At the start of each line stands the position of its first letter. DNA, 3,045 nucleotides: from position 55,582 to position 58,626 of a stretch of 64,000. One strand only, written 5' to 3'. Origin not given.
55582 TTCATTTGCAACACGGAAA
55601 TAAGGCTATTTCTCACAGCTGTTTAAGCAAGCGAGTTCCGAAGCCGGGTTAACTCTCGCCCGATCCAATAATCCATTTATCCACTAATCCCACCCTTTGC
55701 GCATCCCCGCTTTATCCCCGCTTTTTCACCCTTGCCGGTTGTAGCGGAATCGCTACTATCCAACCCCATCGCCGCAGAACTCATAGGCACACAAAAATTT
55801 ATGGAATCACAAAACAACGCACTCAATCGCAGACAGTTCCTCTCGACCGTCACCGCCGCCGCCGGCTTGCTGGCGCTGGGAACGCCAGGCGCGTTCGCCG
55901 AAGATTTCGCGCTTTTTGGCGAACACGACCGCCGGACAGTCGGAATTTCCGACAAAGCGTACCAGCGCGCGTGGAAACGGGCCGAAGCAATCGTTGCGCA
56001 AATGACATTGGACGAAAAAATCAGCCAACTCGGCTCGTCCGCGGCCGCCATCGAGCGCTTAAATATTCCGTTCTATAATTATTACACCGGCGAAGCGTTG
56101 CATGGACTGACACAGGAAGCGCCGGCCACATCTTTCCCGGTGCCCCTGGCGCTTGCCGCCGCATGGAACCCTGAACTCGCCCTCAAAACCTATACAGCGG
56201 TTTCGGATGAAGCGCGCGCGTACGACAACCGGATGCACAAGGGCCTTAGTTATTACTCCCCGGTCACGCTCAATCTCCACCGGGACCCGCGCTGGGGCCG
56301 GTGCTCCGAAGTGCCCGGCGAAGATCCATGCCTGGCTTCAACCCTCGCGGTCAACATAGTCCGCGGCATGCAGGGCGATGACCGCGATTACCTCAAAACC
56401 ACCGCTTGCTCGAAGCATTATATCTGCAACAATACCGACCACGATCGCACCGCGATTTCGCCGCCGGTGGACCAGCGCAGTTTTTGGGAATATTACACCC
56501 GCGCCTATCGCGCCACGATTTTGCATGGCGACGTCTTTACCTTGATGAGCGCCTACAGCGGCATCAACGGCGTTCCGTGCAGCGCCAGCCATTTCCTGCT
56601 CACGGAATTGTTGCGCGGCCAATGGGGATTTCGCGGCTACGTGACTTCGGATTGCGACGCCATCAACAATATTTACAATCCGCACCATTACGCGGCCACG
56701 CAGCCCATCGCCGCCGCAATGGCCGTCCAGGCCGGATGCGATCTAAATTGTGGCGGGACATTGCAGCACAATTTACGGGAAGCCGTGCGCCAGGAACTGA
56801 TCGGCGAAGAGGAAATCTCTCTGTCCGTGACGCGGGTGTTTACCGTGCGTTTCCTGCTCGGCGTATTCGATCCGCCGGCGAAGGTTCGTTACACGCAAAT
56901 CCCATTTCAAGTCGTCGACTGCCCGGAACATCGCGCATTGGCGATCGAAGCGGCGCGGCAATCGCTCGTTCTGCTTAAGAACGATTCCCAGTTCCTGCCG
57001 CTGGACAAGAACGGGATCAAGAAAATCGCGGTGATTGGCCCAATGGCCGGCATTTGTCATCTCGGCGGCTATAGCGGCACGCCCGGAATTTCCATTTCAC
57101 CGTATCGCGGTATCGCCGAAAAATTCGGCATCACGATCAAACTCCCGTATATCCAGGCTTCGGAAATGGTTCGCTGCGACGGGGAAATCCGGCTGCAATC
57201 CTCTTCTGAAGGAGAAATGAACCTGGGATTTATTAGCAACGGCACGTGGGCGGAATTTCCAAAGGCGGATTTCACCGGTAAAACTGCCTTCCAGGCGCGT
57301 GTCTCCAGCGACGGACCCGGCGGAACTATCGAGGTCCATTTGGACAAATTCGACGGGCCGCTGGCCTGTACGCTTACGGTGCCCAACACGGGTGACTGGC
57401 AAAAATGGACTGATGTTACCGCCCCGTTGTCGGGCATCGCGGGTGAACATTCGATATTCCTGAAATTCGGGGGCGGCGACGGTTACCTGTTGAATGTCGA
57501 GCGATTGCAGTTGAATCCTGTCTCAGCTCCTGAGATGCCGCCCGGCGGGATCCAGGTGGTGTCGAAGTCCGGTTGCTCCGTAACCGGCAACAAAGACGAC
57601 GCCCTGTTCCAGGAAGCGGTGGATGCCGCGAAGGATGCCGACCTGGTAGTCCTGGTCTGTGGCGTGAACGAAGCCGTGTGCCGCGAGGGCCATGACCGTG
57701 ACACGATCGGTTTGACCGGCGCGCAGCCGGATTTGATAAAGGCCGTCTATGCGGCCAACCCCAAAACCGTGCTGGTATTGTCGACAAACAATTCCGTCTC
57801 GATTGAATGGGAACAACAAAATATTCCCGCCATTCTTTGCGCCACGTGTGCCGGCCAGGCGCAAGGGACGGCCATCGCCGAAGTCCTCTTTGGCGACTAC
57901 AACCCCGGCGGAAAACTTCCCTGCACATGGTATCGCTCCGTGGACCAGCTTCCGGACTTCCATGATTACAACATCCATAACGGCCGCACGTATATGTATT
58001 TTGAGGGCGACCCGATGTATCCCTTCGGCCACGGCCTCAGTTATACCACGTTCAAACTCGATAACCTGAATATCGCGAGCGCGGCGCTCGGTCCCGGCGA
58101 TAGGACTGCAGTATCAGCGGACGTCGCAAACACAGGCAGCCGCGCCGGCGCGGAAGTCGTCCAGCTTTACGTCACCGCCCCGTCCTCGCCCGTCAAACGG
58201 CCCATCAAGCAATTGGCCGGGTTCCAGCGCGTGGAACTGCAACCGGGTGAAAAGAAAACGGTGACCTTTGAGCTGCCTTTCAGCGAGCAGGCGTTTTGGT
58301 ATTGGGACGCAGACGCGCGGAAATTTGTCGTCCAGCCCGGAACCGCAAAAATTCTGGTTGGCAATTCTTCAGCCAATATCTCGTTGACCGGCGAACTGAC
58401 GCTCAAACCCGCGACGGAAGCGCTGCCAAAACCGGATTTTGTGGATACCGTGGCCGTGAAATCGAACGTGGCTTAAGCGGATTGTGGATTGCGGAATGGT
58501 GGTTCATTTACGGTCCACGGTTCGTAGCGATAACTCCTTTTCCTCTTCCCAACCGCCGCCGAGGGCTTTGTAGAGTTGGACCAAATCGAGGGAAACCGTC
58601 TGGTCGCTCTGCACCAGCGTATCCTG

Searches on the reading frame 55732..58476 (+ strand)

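Call 54: search_protein_families(library=pfam, proteins=[window:55732-58476:+], max_evalue=0.00001)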
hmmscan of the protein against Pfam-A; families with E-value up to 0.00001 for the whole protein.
window:55732-58476:+ (914 aa): 5 families
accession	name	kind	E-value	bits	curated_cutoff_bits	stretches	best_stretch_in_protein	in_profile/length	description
PF01915.27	Glyco_hydro_3_C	-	4.7e-59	200.2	31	1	412-771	1-200/200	Glycosyl hydrolase family 3 C-terminal domain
PF00933.27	Glyco_hydro_3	-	1.4e-35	123.7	27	1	108-372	59-316/316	Glycosyl hydrolase family 3 N terminal domain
PF14310.12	Fn3-like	-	2.4e-26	92.1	25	1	808-880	1-71/71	Fibronectin type III-like domain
PF03422.21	CBM_6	-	3e-25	89.4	28.9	1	485-595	10-124/125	Carbohydrate binding module (family 6)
PF18099.7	CBM_35_2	-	4.3e-06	27.2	23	1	485-565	4-84/112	Carbohydrate binding module (family 35)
